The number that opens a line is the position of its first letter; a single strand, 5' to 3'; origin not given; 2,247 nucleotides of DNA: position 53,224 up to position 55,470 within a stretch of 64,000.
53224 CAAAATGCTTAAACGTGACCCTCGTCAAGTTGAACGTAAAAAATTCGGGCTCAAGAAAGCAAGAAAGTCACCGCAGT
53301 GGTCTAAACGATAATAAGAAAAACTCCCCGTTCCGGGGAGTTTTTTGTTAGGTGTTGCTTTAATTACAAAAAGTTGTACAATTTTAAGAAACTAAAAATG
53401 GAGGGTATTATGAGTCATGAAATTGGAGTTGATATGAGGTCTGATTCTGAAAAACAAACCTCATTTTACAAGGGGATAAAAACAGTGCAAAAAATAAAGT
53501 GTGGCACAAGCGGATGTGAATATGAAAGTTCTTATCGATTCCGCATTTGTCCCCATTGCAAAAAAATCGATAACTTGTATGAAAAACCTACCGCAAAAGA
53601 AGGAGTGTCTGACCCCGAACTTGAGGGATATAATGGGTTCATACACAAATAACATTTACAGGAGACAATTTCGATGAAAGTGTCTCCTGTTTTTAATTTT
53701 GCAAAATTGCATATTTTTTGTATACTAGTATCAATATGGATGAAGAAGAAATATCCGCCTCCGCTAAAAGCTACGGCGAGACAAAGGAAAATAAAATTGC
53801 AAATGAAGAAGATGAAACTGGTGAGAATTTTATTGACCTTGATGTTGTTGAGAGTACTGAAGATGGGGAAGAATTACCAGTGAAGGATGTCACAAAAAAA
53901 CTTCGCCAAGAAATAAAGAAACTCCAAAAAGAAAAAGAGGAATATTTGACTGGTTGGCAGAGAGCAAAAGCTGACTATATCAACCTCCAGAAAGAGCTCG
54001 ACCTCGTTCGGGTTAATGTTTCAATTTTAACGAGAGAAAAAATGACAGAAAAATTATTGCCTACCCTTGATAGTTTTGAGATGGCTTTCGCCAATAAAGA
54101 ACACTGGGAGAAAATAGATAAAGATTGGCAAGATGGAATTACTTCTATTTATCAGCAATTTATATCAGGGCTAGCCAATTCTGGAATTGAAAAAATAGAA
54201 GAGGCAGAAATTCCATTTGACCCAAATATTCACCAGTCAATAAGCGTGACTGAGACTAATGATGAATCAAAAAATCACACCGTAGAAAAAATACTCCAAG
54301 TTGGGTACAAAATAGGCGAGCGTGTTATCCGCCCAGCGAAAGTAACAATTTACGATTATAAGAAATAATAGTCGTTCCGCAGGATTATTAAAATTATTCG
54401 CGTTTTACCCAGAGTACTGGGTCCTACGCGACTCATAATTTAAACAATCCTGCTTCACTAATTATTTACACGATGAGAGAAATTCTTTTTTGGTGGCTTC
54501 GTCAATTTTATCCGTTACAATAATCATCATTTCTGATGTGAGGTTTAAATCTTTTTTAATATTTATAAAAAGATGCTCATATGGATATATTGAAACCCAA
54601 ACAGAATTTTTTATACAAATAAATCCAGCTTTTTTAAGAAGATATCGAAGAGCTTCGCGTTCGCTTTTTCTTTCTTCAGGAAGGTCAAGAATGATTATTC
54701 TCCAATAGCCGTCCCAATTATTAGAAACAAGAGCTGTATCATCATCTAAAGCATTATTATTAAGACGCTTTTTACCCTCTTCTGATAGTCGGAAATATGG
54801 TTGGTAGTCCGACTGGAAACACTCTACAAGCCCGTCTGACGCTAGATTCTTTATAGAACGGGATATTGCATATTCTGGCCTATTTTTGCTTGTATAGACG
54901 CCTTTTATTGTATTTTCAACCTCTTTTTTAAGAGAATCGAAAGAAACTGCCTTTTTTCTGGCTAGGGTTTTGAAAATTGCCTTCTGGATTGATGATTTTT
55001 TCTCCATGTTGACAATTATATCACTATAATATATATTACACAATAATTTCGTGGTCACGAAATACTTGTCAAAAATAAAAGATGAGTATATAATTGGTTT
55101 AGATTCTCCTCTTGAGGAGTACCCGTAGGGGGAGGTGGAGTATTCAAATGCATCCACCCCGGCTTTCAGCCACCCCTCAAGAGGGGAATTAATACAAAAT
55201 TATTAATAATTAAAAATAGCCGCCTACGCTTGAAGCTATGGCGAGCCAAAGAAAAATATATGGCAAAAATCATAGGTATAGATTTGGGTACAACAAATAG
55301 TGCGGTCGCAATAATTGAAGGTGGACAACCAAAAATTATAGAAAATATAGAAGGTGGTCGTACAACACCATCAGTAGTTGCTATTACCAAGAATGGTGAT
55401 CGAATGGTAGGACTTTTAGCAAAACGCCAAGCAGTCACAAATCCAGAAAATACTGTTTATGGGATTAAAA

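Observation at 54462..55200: PaaX-like winged-helix regulator inserted antisense between grpE and dnaK, with GC-rich inverted repeats in its upstream region; paralog at 15302..15880 flanked by CAGGGG-centred palindromes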

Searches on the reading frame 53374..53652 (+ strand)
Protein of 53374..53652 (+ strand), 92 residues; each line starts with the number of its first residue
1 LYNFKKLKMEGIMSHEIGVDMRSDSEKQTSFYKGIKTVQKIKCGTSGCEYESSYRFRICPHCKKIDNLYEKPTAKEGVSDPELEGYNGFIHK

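Call 3: search_protein_families(library=pfam, proteins=[window:53374-53652:+], max_evalue=0.1)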
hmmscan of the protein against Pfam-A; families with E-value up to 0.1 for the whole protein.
window:53374-53652:+ (92 aa): 1 family
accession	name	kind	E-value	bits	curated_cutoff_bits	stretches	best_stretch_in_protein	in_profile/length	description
PF05191.20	ADK_lid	-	0.069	13.5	26.6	1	57-78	2-23/36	Adenylate kinase, active site lid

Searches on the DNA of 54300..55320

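Call 28: search_rna_families(source=window, start=54300, end=55320, threshold=evalue, max_evalue=10)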
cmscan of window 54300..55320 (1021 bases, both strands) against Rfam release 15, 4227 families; matches with E-value up to 10: 8.
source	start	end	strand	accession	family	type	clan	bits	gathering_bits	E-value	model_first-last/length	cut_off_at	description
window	54996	55068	-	RF02333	TtnuHACA27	Gene; snRNA; snoRNA; HACA-box;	-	21.2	80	9.2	1-86/86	no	Tetrahymena snoRNA TtnuHACA27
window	54687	54787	+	RF01181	snR77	Gene; snRNA; snoRNA; CD-box;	CL00057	20.5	50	2.9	1-83/83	no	Small nucleolar RNA snR77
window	54500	54575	+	RF02408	snoR124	Gene; snRNA; snoRNA; CD-box;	-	19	70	6.7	1-77/77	no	Small nucleolar RNA snoR124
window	54938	55037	+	RF00394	SNORA4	Gene; snRNA; snoRNA; HACA-box;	CL00023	18.7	56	6.7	1-141/141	no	Small nucleolar RNA SNORA4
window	54991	55113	-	RF02638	EF0605_EF0606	Gene; sRNA;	-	15.7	219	3.6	1-179/179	no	Enterococcus sRNA EF0605_EF0606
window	54533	54604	+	RF01160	sn2841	Gene; snRNA; snoRNA; CD-box;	-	14.8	45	9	1-72/72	no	Small nucleolar RNA sn2841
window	55094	55198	-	RF04195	MIR6217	Gene; miRNA;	-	14.7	110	1.8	1-228/228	no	MIR6217 microRNA precursor family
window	54674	54765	-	RF01185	snR75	Gene; snRNA; snoRNA; CD-box;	CL00045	14.5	40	2.9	1-88/88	no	Small nucleolar RNA snR75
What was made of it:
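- Tried and rejected: The locus at E <= 10 gave only chance-level hits (call 28).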
